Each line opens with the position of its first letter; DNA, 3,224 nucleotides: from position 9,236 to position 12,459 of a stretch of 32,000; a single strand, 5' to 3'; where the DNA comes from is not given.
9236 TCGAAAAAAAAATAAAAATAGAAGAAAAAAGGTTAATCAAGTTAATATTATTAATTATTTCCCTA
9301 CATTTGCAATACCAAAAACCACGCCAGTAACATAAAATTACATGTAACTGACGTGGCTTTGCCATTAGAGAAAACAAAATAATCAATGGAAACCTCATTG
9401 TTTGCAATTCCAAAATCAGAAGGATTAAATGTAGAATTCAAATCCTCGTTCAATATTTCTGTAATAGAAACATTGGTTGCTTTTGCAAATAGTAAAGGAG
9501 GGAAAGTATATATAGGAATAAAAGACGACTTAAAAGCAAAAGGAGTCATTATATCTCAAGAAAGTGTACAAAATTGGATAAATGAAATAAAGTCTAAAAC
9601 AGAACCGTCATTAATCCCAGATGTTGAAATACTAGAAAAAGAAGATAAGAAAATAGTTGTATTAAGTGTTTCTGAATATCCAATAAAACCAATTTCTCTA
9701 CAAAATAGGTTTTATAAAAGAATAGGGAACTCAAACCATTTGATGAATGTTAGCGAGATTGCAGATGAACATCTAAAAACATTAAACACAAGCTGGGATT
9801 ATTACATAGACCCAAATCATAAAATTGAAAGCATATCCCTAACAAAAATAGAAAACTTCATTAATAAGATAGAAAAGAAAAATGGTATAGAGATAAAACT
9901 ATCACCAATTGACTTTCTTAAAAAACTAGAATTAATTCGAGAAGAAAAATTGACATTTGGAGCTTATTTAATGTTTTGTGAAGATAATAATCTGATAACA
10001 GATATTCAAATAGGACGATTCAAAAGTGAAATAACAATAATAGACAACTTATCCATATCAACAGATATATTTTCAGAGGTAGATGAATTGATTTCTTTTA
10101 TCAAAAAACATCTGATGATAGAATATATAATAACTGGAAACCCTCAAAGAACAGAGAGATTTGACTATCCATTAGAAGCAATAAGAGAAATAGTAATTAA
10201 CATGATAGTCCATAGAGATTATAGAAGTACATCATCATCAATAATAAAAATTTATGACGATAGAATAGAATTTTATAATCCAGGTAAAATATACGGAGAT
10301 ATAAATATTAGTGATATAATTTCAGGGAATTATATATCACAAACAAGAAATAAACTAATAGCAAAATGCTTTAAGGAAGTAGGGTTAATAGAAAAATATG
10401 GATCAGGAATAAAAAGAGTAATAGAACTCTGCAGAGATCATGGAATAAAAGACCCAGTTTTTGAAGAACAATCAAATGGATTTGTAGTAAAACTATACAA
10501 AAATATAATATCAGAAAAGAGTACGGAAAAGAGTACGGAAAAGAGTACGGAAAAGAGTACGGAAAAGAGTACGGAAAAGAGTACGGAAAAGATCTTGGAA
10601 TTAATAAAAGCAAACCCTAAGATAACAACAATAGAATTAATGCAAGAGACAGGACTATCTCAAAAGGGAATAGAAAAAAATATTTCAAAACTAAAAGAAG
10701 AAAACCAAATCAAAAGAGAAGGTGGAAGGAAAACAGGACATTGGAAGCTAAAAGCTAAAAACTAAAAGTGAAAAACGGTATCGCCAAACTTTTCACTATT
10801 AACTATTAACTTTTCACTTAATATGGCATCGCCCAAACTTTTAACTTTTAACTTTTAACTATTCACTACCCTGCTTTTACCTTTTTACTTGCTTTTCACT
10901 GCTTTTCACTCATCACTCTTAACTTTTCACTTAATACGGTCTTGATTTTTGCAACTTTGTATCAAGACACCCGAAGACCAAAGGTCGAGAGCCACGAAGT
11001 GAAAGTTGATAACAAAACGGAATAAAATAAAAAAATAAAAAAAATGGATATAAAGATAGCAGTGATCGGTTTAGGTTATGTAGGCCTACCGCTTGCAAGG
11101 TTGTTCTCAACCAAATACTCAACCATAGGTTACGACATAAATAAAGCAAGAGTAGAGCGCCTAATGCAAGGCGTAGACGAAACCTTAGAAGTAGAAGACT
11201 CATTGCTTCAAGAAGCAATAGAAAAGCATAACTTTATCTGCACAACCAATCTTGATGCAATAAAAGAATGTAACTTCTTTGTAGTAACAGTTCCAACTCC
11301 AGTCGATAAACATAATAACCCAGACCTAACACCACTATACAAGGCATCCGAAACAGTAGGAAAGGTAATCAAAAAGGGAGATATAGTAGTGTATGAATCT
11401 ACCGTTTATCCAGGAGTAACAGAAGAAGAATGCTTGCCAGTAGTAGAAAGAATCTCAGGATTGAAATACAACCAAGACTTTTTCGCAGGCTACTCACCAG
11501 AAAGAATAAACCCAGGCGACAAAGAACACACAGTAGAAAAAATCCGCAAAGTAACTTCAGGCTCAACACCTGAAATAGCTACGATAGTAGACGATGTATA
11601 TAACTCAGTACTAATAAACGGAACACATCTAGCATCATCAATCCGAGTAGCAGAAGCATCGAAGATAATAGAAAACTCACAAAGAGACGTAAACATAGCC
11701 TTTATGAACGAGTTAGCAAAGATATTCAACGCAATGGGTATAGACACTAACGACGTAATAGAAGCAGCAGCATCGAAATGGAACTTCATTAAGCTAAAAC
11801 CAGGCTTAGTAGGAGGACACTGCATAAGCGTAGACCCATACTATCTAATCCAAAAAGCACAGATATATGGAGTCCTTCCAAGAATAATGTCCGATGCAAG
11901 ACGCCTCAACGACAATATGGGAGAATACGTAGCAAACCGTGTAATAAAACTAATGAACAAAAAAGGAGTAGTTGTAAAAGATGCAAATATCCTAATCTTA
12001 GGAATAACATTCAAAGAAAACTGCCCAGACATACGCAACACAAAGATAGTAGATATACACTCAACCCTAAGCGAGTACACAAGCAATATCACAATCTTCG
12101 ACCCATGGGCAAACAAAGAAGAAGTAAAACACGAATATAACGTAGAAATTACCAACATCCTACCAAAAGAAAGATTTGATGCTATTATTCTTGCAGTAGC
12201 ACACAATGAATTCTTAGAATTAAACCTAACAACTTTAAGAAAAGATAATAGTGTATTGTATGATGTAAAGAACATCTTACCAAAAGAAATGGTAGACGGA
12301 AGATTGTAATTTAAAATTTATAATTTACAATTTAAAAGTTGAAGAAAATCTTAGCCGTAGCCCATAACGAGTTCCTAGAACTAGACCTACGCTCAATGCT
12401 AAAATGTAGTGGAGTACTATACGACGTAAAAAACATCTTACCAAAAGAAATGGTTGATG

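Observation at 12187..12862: Stack of five 3' ends of one dehydrogenase gene: an apparent fossil record of serial cassette replacement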

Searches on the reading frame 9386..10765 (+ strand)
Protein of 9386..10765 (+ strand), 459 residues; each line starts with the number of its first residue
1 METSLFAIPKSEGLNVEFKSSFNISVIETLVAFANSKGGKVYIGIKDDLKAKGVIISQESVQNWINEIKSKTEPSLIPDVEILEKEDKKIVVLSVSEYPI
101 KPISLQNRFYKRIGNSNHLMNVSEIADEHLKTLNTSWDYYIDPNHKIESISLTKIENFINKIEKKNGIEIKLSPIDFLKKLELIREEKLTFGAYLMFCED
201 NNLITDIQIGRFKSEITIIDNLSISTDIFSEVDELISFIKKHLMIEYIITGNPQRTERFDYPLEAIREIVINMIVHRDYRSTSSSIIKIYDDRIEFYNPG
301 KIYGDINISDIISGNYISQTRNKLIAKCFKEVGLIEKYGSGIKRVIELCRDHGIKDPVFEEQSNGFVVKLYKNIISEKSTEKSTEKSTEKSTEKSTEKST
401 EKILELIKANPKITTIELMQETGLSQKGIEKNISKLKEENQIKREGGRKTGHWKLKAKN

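Call 7: search_protein_families(library=pfam, proteins=[window:9386-10765:+])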
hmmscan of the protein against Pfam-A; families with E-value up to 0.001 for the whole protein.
window:9386-10765:+ (459 aa): 4 families
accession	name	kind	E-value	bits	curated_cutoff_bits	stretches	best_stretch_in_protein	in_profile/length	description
PF13749.12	HATPase_c_4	-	2.8e-24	85.4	26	1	287-370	6-89/89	Putative ATP-dependent DNA helicase recG C-terminal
PF04326.19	SLFN_AlbA_2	-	1.2e-20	74.7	25.3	1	12-121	1-118/118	Schlafen, AlbA_2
PF13412.12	HTH_24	-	7e-08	32.4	21.9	1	399-443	4-48/48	Winged helix-turn-helix DNA-binding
PF08279.18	HTH_11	-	5.3e-05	23.5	25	1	401-448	3-52/55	HTH domain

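Call 40: search_protein_families(library=padloc, proteins=[window:9386-10765:+], max_evalue=0.01)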
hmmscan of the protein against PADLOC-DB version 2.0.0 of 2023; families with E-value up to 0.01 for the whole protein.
window:9386-10765:+ (459 aa): 8 families
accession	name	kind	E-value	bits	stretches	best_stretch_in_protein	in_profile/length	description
PDLC02402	Aga_SIR2-PNTD1-PNTD2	-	6.8e-12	42.3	1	187-371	369-562/876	Class I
PDLC02394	pAgo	-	1e-10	38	1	25-393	56-455/1121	-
PDLC02418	Aga_SIR2-Kinase-PNTD1-PNTD2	-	6.5e-09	32.5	1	221-352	282-420/756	Class I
PDLC01850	CARF3--CARF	-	0.00058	17.8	1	369-446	116-193/209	-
PDLC03928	PsyrT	-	0.00098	15.5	1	394-457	361-420/689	-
PDLC01438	Csa3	-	0.0017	16.5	1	373-456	128-202/305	"CAS-I,CAS-II,CAS-III,CAS-IV,CAS-V,CAS-VI; associated_signaling"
PDLC03963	SoFic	-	0.0048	14.3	1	381-448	275-345/361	-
PDLC01866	CARF3--CARF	-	0.0056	14.7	0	387-454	128-195/207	-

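Call 41: search_protein_families(library=ncbifam, proteins=[window:9386-10765:+])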
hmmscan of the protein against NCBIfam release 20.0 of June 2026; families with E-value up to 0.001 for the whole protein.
window:9386-10765:+ (459 aa): 0 families

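Call 45: find_encoding_contigs(protein=window:9386-10762:+, flank=10000, max_places=10)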
Protein window:9386-10762:+ (459 aa): no gene with exactly this product is on record in the collection.

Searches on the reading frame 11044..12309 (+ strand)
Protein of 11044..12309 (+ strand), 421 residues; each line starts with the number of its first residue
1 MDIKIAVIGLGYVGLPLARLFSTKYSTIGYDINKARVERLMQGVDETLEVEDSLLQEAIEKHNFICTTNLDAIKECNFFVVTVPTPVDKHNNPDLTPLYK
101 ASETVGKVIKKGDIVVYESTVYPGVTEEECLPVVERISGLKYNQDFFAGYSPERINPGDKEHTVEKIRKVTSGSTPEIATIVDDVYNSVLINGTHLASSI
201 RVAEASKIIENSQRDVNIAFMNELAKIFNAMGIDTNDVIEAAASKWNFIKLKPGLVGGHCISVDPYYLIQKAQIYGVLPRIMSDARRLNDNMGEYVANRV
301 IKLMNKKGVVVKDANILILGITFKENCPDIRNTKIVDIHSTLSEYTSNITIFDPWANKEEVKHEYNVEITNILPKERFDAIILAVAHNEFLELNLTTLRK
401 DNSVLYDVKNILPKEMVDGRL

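Call 8: search_protein_families(library=pfam, proteins=[window:11044-12309:+])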
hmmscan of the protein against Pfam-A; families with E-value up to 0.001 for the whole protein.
window:11044-12309:+ (421 aa): 4 families
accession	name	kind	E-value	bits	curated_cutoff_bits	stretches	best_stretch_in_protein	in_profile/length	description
PF03721.20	UDPG_MGDP_dh_N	-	1.7e-32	112.9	27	1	4-179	2-180/187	UDP-glucose/GDP-mannose dehydrogenase family, NAD binding domain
PF00984.24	UDPG_MGDP_dh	-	4.8e-26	91.1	25.4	1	202-290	2-93/94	UDP-glucose/GDP-mannose dehydrogenase family, central domain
PF03720.21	UDPG_MGDP_dh_C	-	9.5e-22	77.8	30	1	317-412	1-101/103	UDP-glucose/GDP-mannose dehydrogenase family, UDP binding domain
PF03446.21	NAD_binding_2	-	6.4e-06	26.7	21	1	4-128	1-102/161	NAD binding domain of 6-phosphogluconate dehydrogenase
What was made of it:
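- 11044..12309 (+): Intact nucleotide-sugar dehydrogenase (421 aa), TviB/WbpO-like UDP-N-acetylhexosamine 6-dehydrogenase. It is the conserved left anchor of the variable slot. Pfam finds UDPG_MGDP_dh N, central and C domains (call 8).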

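Call 11: find_related_loci(query=window:11044-12306:+, collection=genome_contigs, flank=10000)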
Query window:11044-12306:+ (421 aa) in genome_contigs; peptide patterns used: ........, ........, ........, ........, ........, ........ (x = any residue, [..] = any of these).
250 stretches matched a pattern; 212 encode a relative of the query (tblastn E <= 1e-3); the best 80 are kept; 80 distinct loci.
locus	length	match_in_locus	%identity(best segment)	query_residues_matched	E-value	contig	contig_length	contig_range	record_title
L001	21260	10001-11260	91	2-421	0e+0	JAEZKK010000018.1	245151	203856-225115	MAG: Bacteroidetes bacterium isolate OH_CDB_274 k127_2047314, whole genome shotgun sequence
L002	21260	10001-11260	89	2-421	0e+0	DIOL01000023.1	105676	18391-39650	MAG TPA_asm: Bacteroidales bacterium UBA5515 UBA5515_contig_2416, whole genome shotgun sequence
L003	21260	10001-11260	89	2-421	0e+0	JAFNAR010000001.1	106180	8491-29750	MAG: Bacteroidetes bacterium isolate CTSoil_023 scaffold_36, whole genome shotgun sequence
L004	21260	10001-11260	86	2-421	0e+0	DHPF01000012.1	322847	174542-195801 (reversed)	MAG TPA_asm: Bacteroidales bacterium UBA5371 UBA5371_contig_272, whole genome shotgun sequence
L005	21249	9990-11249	84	2-421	0e+0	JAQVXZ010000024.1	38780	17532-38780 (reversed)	MAG: Bacteroidales bacterium isolate STF2_138 NODE_2120_length_38780_cov_13.810545_Sandtown_F2, whole genome shotgun seq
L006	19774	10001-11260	83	2-421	0e+0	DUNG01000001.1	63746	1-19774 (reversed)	MAG TPA_asm: Petrimonas sp. isolate AS05jafATM_30 1119_AS05, whole genome shotgun sequence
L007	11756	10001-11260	83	2-421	0e+0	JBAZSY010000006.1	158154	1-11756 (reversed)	MAG: Bacteroidales bacterium isolate SO_2017_GW1_187 NODE_750_length_158154_cov_1.395932_OW334_2017, whole genome shotgu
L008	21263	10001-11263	79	1-421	0e+0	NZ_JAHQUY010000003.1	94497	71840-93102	Leyella stercorea strain MSK.21.24 NODE_3_length_94497_cov_275.958, whole genome shotgun sequence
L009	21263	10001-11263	78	1-421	0e+0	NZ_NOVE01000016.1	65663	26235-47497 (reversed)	Prevotella sp. 885 NODE_16_length_65663_cov_81.059, whole genome shotgun sequence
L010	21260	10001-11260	78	2-421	0e+0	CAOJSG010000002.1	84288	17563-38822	MAG TPA_asm: uncultured Alistipes sp. isolate SRR15730538_bin.25_metawrap_v1.3_MAG genome assembly, contig: NODE.481_len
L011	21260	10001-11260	80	2-421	0e+0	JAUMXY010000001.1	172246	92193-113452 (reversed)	MAG: Bacteroidales bacterium isolate S16M_St_61 NODE_1_length_172246_cov_11.835926, whole genome shotgun sequence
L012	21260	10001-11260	79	2-421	0e+0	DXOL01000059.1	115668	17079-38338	MAG TPA_asm: Bacteroides thetaiotaomicron isolate HRGM_Genome_1397 HRGM_Genome_1397_59, whole genome shotgun sequence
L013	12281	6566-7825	75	2-421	0e+0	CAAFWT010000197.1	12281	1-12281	MAG TPA_asm: uncultured Paraprevotella sp., isolate HGM04814, WGS project CAAFWT010000000 data, contig: SRS475647_104_k1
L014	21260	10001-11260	78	3-421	0e+0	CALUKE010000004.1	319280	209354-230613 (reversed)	MAG: uncultured Odoribacter sp. isolate BRZ_DL__bin53 genome assembly, contig: BRZ_DL__NODE_20_length_319280_cov_17.8568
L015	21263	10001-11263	78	2-421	0e+0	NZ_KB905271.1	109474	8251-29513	Prevotella amnii DSM 23384 = JCM 14753 strain DSM 23384 F596DRAFT_scaffold00007.7, whole genome shotgun sequence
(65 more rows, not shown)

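Call 12: find_encoding_contigs(protein=window:11044-12306:+, flank=10000, max_places=10)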
Protein window:11044-12306:+ (421 aa): no gene with exactly this product is on record in the collection.

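Call 24: find_related_loci(query=window:11044-12306:+, collection=metagenome_contigs, flank=10000)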
Query window:11044-12306:+ (421 aa) in metagenome_contigs; peptide patterns used: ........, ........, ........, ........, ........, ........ (x = any residue, [..] = any of these).
599 stretches matched a pattern (row limit reached: there are more); 531 encode a relative of the query (tblastn E <= 1e-3); the best 80 are kept; 80 distinct loci.
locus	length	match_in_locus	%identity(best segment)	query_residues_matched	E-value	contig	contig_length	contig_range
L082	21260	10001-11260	92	2-421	0e+0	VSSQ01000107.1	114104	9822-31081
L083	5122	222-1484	90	1-421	0e+0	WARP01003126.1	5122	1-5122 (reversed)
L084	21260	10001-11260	89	2-421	0e+0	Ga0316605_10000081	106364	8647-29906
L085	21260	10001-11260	87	2-421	0e+0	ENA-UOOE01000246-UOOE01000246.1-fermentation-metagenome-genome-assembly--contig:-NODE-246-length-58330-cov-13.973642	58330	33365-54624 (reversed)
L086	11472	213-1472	86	2-421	0e+0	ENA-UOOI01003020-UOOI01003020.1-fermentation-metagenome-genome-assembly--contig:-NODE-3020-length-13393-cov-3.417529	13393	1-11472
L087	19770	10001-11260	83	2-421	0e+0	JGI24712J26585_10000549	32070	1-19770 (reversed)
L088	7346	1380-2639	84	2-421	0e+0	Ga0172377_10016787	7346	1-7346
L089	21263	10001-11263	79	1-421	0e+0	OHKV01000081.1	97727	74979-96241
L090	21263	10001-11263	79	1-421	0e+0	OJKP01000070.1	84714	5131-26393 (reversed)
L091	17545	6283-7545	79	1-421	0e+0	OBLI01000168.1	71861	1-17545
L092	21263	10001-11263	79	1-421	0e+0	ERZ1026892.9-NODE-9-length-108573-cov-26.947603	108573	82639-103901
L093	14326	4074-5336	79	1-421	0e+0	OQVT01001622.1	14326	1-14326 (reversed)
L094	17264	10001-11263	79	1-421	0e+0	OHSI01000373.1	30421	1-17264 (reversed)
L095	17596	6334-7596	79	1-421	0e+0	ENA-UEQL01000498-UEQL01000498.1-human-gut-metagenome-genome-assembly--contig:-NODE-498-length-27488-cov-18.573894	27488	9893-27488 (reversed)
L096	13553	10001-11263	80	1-421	0e+0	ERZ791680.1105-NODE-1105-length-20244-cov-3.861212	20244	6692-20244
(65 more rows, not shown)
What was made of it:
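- Tried and rejected: The best relatives are 91-92% identical at the protein level (calls 11, 24).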

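Call 41: search_protein_families(library=ncbifam, proteins=[window:11044-12309:+])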
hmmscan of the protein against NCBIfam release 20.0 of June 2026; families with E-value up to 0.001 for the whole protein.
window:11044-12309:+ (421 aa): 7 families
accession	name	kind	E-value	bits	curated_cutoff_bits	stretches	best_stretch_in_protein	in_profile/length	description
NF011729.0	PRK15182.1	equivalog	4.6e-160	533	592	1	2-421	6-425/425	Vi polysaccharide biosynthesis UDP-N-acetylglucosamine C-6 dehydrogenase TviB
TIGR03026.1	NDP-sugDHase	subfamily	5.3e-115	384.5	189.8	1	4-410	2-413/413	nucleotide sugar dehydrogenase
NF040825.1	UDPMaNacDH_Arch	equivalog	1.1e-67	228.7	750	1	3-412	1-401/418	UDP-N-acetyl-D-mannosamine dehydrogenase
NF008286.0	PRK11064.1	equivalog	4e-62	210.2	459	1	4-403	5-412/420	UDP-N-acetyl-D-mannosamine dehydrogenase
NF041297.1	UDPGDh_AglM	equivalog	1.7e-41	142.5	670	1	4-395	2-400/429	UDP-glucose 6-dehydrogenase AglM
NF047673.2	TeichurnBiosyTuaD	equivalog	5.6e-31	108.1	700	1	4-416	3-418/439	UDP-glucose 6-dehydrogenase TuaD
NF011631.0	PRK15057.1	equivalog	7e-09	35.3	757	1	3-384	1-366/388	UDP-glucose 6-dehydrogenase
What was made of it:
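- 11044..12309 (+): NCBIfam gives TIGR03026 at 384 bits and PRK15182 TviB at 533 bits, below its 592 cutoff (call 41).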
